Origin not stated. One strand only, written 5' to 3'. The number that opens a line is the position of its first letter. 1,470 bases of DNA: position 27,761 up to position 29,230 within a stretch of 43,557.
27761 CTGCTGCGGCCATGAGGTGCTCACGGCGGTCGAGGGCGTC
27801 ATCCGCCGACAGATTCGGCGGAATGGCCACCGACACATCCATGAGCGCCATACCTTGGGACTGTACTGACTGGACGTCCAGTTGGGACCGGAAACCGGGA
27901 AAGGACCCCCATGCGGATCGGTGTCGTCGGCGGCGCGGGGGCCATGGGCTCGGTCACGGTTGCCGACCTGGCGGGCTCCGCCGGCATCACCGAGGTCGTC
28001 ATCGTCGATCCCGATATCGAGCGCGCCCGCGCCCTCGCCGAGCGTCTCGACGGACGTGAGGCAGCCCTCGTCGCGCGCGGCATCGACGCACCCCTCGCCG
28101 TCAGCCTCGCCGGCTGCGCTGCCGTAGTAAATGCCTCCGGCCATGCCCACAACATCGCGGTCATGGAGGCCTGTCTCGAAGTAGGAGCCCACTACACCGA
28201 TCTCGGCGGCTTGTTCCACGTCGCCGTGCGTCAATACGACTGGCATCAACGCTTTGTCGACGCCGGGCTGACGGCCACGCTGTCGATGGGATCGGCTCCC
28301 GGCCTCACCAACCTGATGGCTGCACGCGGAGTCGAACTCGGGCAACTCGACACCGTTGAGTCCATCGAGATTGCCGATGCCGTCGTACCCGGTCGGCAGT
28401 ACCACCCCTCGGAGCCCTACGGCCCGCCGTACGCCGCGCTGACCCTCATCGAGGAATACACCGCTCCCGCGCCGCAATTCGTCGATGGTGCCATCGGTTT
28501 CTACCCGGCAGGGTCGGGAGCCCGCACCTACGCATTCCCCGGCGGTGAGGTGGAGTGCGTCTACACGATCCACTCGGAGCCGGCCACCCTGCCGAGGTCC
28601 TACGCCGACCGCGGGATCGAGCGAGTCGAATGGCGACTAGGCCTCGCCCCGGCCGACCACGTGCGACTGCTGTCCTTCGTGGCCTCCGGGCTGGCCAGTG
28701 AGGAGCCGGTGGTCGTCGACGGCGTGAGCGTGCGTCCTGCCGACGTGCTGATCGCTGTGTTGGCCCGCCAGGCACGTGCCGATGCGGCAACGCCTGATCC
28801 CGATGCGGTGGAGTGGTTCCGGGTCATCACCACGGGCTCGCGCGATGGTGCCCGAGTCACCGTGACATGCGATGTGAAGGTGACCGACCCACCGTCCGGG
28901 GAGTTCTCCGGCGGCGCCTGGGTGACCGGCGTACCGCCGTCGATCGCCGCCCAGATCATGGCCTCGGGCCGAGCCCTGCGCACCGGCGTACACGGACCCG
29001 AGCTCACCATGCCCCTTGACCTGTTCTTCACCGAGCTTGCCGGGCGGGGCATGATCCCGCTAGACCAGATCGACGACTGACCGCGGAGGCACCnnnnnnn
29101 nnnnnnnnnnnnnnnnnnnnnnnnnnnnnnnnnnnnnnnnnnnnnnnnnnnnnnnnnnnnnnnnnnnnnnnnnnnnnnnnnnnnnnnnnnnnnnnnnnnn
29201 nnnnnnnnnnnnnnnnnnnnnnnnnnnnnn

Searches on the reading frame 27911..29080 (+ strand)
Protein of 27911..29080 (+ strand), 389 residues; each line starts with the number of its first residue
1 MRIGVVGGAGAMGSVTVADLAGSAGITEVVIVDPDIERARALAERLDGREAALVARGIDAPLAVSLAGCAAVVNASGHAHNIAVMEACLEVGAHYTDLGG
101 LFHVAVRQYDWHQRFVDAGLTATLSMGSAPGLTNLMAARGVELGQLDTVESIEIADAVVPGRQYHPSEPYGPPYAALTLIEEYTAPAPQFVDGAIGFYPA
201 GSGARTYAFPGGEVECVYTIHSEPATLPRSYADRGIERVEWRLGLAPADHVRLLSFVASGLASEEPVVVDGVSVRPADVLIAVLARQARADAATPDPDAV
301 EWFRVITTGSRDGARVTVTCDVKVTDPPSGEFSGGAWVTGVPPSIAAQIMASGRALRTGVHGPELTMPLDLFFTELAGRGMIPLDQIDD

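Call 8: search_protein_families(library=pfam, proteins=[window:27911-29080:+])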
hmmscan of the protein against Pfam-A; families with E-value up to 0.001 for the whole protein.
window:27911-29080:+ (389 aa): 3 families
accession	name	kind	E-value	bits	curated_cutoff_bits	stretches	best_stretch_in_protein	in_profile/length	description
PF03435.24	Sacchrp_dh_NADP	-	2.6e-14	54.1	25.1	1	5-122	3-128/129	Saccharopine dehydrogenase NADP binding domain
PF16653.10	Sacchrp_dh_C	-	6.6e-14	53.1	31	1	127-380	1-264/265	Saccharopine dehydrogenase C-terminal domain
PF01488.26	Shikimate_DH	-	0.00046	20.7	24.3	1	6-52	17-62/138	Shikimate / quinate 5-dehydrogenase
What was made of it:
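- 27911..29080 (+): Carboxyspermidine-dehydrogenase-like, NAD-type dehydrogenase (the 'saccharopine dehydrogenase-like' gene). Pfam Sacchrp_dh_NADP/_C (call 8).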

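Call 9: search_protein_families(library=ncbifam, proteins=[window:27911-29080:+])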
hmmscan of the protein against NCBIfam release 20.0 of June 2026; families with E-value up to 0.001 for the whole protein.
window:27911-29080:+ (389 aa): 3 families
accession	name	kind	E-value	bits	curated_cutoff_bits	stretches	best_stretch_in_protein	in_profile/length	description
NF043000.1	carsnrspmd_synth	equivalog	2.6e-07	30.3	800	1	71-362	83-378/405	carboxynorspermidine synthase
NF000744.0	PRK00045.1-3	equivalog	1.4e-05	24.2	429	1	5-84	189-266/447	glutamyl-tRNA reductase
TIGR01035.1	hemA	equivalog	0.001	18.1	209.55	0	6-82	185-254/416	glutamyl-tRNA reductase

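Call 30: search_solved_structures(query=window:27911-29080:+, max_evalue=0.01, show_alignments=1)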
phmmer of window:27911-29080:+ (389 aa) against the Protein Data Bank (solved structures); distinct sequences matched with E-value up to 0.01: 4.
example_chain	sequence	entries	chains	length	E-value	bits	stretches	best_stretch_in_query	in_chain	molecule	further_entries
4rl6_A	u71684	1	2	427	5.6e-16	61.7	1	108-372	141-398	Saccharopine dehydrogenase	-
4ina_A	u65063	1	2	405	1.4e-11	47.3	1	70-381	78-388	saccharopine dehydrogenase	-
8deb_A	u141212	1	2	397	5.4e-10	42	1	6-381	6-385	Carboxyspermidine dehydrogenase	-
8h4z_A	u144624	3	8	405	9.9e-08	34.6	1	8-381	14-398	Saccharopine dehydrogenase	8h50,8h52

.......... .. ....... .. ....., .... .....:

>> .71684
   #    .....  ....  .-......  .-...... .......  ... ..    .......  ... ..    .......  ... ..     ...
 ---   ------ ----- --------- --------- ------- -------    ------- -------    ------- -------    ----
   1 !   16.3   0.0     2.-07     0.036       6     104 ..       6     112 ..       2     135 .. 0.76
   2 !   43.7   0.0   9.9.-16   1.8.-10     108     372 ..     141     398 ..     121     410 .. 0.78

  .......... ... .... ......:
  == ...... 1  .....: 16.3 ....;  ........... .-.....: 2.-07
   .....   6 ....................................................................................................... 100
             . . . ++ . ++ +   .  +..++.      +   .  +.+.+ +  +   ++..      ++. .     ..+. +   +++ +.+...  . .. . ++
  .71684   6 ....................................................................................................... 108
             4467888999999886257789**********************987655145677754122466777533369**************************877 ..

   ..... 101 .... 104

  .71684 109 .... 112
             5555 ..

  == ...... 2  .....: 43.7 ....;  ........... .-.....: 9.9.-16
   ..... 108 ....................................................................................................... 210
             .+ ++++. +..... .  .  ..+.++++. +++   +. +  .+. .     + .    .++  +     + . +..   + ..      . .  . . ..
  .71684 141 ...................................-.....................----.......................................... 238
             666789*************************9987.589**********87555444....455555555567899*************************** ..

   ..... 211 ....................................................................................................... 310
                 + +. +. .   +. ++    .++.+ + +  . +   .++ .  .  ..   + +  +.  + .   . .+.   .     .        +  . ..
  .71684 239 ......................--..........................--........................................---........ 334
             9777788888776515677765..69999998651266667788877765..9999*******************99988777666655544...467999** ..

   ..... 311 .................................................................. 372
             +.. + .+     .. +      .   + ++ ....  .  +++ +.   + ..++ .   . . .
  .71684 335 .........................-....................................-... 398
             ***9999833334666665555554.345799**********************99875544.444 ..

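Call 37: find_homologous_proteins(query=window:27911-29080:+, max_evalue=0.00001)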
Query window:27911-29080:+ (389 aa): 358 proteins with E <= 0.00001 among 8000 candidates; the best 120 are listed.
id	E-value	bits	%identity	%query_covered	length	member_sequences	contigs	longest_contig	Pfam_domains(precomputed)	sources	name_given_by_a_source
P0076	6.8e-250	847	99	100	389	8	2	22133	PF16653.11,PF03435.25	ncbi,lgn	ncbi:MAG: saccharopine dehydrogenase family protein [Actinomycetota bacterium]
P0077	7.3e-247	837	98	100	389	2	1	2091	PF16653.11,PF03435.25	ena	-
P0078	1.2e-226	770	89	100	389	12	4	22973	PF16653.11,PF03435.25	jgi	-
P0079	1.7e-221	753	87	100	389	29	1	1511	PF16653.11,PF03435.25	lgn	-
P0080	1.0e-216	737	88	97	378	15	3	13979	PF16653.11,PF03435.25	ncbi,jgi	jgi:lysine 6-dehydrogenase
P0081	7.9e-212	721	84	100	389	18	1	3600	PF16653.11,PF03435.25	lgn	-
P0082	1.6e-210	717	84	100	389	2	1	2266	PF16653.11,PF03435.25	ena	-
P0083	4.4e-209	712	83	100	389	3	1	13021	PF16653.11,PF03435.25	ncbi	ncbi:MAG: saccharopine dehydrogenase family protein [bacterium]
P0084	5.1e-208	709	83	100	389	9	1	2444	PF16653.11,PF03435.25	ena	-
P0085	1.2e-207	708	84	100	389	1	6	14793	PF16653.11,PF03435.25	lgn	-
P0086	1.2e-207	707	83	100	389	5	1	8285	PF16653.11,PF03435.25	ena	-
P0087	1.9e-206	704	83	100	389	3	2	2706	PF16653.11,PF03435.25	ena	-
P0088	5.3e-206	702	83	100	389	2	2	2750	PF16653.11,PF03435.25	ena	-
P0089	5.4e-206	702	82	100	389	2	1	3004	PF16653.11,PF03435.25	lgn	-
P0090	5.7e-205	699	81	100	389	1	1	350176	PF16653.11,PF03435.25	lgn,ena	-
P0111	7.1e-129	448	59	98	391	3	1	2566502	PF16653.11,PF03435.25,PF01488.27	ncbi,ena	-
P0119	4.8e-124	432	58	98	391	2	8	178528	PF16653.11,PF03435.25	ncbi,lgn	ncbi:MAG: saccharopine dehydrogenase NADP-binding domain-containing protein [Gaiellales bacterium]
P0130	3.8e-122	426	59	98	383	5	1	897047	PF16653.11,PF03435.25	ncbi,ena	-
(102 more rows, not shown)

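Call 38: find_encoding_contigs(protein=P0111, flank=8000, max_places=2)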
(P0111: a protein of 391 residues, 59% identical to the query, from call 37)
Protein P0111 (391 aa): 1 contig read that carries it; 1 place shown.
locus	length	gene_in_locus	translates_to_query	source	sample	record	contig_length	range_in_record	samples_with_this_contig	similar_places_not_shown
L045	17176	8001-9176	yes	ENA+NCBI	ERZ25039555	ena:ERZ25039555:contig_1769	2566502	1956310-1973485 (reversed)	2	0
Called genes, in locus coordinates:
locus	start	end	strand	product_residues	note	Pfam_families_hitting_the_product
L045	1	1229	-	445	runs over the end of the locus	PF01645:Glu_synthase, PF01070:FMN_dh, PF03060:NMO, PF00478:IMPDH (weak)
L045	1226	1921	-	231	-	PF01493:GXGXG (weak)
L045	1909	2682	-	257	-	PF13522:GATase_6, PF13537:GATase_7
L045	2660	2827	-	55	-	-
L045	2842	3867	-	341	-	PF02423:OCD_Mu_crystall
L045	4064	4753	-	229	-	PF13578:Methyltransf_24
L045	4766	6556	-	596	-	PF01590:GAF, PF13185:GAF_2, PF13492:GAF_3, PF01590:GAF, PF13185:GAF_2, PF13492:GAF_3, PF13556:HTH_30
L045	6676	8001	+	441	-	PF00120:Gln-synt_C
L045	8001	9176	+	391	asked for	PF01488:Shikimate_DH (weak), PF03435:Sacchrp_dh_NADP, PF16653:Sacchrp_dh_C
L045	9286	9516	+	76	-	PF06902:Fer4_19, PF13459:Fer4_15 (weak)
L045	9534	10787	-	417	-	PF00067:p450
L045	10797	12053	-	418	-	PF00067:p450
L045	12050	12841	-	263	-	PF00392:GntR, PF02082:Rrf2 (weak), PF07729:FCD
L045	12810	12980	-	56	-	PF06348:DUF1059 (weak)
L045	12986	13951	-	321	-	PF00268:Ribonuc_red_sm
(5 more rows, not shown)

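Call 39: find_encoding_contigs(protein=P0119, flank=8000, max_places=2)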
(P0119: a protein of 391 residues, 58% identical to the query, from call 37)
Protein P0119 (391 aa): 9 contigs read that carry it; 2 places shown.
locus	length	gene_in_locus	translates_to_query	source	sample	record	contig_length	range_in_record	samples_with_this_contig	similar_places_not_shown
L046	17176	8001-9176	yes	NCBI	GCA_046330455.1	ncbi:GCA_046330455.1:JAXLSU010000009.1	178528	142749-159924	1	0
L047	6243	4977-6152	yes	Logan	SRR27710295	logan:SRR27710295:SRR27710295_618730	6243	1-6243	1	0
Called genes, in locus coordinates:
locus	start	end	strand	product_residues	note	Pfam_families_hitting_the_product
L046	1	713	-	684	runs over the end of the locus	PF00171:Aldedh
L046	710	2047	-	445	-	PF01645:Glu_synthase, PF00478:IMPDH (weak), PF01070:FMN_dh, PF03060:NMO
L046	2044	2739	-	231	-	PF01493:GXGXG (weak)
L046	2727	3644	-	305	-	PF13522:GATase_6, PF13537:GATase_7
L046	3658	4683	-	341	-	PF02423:OCD_Mu_crystall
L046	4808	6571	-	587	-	PF01590:GAF, PF13185:GAF_2, PF13492:GAF_3, PF01590:GAF, PF13185:GAF_2, PF13492:GAF_3 (weak), PF13556:HTH_30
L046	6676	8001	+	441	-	PF00120:Gln-synt_C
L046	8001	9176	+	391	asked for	PF03435:Sacchrp_dh_NADP, PF16653:Sacchrp_dh_C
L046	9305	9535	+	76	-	PF06902:Fer4_19, PF13459:Fer4_15 (weak)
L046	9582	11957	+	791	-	PF00270:DEAD, PF04851:ResIII, PF18766:SWI2_SNF2, PF00271:Helicase_C (weak), PF08463:EcoEI_R_C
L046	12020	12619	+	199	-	PF13338:AbiEi_4 (weak), PF09407:AbiEi_1 (weak)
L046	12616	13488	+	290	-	PF08843:AbiEii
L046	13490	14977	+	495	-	PF12161:HsdM_N, PF02384:N6_Mtase, PF01170:UPF0020 (weak), PF20473:MmeI_Mtase (faint), PF07669:Eco57I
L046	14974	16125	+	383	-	PF01420:Methylase_S (faint)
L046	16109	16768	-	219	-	PF20582:UPF0758_N, PF04002:RadC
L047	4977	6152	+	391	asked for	PF03435:Sacchrp_dh_NADP, PF16653:Sacchrp_dh_C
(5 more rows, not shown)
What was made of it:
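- That is an amine-catabolic setting (calls 38, 39).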

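Call 40: find_encoding_contigs(protein=P0130, flank=8000, max_places=2)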
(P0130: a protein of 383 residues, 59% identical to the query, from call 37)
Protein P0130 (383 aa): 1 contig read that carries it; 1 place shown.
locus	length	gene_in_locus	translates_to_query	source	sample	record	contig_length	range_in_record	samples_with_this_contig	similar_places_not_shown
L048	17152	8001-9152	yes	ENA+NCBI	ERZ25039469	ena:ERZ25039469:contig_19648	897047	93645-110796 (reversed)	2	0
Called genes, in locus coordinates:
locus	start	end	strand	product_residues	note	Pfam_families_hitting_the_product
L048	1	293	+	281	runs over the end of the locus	PF13489:Methyltransf_23 (weak), PF01209:Ubie_methyltran, PF13847:Methyltransf_31, PF08241:Methyltransf_11, PF08242:Methyltransf_12, PF13649:Methyltransf_25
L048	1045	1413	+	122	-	-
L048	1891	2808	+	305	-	PF00491:Arginase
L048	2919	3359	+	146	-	PF03640:Lipoprotein_15 (faint)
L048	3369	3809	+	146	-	PF08818:DUF1801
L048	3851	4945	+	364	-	PF06224:AlkZ-like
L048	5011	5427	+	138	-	PF00903:Glyoxalase, PF22677:Ble-like_N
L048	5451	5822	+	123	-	PF00903:Glyoxalase, PF18029:Glyoxalase_6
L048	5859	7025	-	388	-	PF06224:AlkZ-like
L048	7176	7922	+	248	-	PF22624:AASDHPPT_N, PF01648:ACPS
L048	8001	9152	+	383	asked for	PF03435:Sacchrp_dh_NADP, PF16653:Sacchrp_dh_C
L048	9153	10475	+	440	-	PF01546:Peptidase_M20, PF07687:M20_dimer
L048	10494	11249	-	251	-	PF00392:GntR, PF02082:Rrf2 (weak), PF07729:FCD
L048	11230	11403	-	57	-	PF06348:DUF1059 (weak)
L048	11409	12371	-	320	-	PF00268:Ribonuc_red_sm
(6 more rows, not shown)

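Call 77: search_solved_structures(query=A4, max_evalue=0.01, show_alignments=0)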
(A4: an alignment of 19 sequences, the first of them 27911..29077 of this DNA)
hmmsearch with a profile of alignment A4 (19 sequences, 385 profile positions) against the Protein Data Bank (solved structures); distinct sequences matched with E-value up to 0.01: 7.
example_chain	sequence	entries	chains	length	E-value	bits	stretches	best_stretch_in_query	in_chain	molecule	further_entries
4rl6_A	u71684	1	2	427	1.9e-29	105.9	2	105-378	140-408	Saccharopine dehydrogenase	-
4ina_A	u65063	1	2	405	1.2e-26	96.6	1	8-381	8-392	saccharopine dehydrogenase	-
8deb_A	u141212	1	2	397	1.7e-25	92.9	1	5-378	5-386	Carboxyspermidine dehydrogenase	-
8h4z_A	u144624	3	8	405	1.3e-21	80.1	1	8-380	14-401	Saccharopine dehydrogenase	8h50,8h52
3abi_A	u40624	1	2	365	2.3e-07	33.2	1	6-204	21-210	Putative uncharacterized protein PH1688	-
3ic5_A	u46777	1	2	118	1.1e-06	31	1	4-96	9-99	putative saccharopine dehydrogenase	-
3euw_A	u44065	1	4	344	0.0051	18.9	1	2-75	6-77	Myo-inositol dehydrogenase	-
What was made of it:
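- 27911..29080 (+): Profile hits to the CASDH structures 4rl6, 4ina, 8deb and 8h4z at E 1e-29 to 1e-22 (call 77).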
